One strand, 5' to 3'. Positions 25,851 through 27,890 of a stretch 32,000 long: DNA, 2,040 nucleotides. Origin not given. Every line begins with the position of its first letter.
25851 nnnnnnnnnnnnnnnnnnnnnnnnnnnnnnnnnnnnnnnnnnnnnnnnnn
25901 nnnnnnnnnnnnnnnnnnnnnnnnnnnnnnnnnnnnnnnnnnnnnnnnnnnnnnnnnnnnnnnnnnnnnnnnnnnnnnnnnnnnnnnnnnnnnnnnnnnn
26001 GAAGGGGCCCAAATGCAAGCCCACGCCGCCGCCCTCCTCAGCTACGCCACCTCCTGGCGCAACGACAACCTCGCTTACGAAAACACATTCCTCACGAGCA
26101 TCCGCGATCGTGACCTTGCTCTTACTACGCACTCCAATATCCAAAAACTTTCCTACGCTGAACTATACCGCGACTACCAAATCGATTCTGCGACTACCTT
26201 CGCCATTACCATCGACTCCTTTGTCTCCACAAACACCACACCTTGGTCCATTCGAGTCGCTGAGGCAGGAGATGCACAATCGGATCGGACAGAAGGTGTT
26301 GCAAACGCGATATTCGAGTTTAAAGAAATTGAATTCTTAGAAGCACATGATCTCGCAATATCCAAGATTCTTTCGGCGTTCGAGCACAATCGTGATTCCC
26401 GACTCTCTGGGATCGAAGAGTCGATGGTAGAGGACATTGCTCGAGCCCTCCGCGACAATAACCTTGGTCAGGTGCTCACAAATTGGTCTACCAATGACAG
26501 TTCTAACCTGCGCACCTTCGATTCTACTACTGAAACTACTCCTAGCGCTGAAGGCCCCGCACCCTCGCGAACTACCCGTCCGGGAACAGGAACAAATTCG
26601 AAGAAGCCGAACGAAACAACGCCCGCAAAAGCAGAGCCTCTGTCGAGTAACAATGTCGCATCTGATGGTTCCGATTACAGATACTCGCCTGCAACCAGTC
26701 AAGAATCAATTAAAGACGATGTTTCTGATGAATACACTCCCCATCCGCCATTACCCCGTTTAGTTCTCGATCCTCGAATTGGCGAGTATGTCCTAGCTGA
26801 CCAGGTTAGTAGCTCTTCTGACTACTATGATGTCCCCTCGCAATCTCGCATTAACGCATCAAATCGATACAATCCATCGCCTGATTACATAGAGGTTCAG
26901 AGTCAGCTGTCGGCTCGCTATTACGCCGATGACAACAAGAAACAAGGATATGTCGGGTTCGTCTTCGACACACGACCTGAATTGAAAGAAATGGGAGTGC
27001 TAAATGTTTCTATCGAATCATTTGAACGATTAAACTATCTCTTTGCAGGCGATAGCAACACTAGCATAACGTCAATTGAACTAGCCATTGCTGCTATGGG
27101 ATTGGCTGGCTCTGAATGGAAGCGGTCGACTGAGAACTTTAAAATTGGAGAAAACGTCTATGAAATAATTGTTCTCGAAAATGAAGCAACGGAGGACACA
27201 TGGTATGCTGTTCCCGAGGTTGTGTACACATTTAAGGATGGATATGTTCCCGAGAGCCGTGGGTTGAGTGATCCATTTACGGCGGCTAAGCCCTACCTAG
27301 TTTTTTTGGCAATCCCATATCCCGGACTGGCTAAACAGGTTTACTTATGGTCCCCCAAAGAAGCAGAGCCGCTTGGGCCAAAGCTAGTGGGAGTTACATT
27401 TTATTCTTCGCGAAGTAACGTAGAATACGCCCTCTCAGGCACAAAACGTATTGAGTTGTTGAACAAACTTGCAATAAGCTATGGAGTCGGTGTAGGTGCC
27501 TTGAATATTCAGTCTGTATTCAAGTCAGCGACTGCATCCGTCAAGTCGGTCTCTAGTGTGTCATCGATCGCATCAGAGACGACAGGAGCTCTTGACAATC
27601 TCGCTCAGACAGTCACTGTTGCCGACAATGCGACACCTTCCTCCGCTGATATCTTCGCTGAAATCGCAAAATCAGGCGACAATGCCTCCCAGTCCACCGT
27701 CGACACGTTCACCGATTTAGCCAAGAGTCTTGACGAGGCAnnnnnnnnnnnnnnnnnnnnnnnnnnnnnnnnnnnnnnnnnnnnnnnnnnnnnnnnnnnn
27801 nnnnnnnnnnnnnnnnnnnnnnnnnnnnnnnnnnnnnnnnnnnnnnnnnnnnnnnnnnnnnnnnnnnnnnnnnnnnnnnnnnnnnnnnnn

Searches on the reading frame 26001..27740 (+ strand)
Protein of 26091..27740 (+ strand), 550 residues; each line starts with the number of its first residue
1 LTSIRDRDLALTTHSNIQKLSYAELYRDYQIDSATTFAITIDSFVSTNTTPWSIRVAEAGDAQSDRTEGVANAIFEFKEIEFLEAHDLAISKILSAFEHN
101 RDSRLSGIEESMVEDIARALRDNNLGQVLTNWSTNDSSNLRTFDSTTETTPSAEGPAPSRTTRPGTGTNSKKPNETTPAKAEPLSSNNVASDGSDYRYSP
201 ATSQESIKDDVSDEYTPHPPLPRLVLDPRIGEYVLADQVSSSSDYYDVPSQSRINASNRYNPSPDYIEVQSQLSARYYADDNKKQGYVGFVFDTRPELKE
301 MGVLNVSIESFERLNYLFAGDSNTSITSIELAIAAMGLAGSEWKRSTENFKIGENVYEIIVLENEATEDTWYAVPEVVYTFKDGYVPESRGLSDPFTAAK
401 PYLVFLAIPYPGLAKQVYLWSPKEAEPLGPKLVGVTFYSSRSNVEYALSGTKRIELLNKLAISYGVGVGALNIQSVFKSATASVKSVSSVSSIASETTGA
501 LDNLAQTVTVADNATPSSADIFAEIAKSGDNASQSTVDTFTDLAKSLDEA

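Call 7: search_protein_families(library=pfam, proteins=[window:26001-27500:+], max_evalue=1)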
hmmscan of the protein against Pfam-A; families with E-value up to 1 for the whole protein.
window:26001-27500:+ (500 aa): 0 families

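Call 71: search_solved_structures(query=window:26091-27740:+, max_evalue=1)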
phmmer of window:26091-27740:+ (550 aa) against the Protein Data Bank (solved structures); distinct sequences matched with E-value up to 1: 0.

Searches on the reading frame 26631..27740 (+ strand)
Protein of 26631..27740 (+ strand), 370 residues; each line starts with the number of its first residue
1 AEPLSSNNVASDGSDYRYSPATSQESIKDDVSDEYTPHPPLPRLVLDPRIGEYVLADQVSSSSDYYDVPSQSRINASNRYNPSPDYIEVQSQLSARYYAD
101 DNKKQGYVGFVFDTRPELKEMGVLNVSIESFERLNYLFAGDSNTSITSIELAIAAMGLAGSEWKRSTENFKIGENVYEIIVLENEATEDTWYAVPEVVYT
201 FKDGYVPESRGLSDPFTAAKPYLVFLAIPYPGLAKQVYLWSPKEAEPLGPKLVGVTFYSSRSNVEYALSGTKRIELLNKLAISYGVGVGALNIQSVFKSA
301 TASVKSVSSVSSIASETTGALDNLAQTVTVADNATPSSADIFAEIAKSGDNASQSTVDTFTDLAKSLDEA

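Call 72: find_related_loci(query=window:26631-27740:+, collection=metagenome_contigs, flank=4000)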
Query window:26631-27740:+ (370 aa) in metagenome_contigs; peptide patterns used: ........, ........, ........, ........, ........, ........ (x = any residue, [..] = any of these).
231 stretches matched a pattern, but none encodes a relative of the query by tblastn (E <= 1e-3).
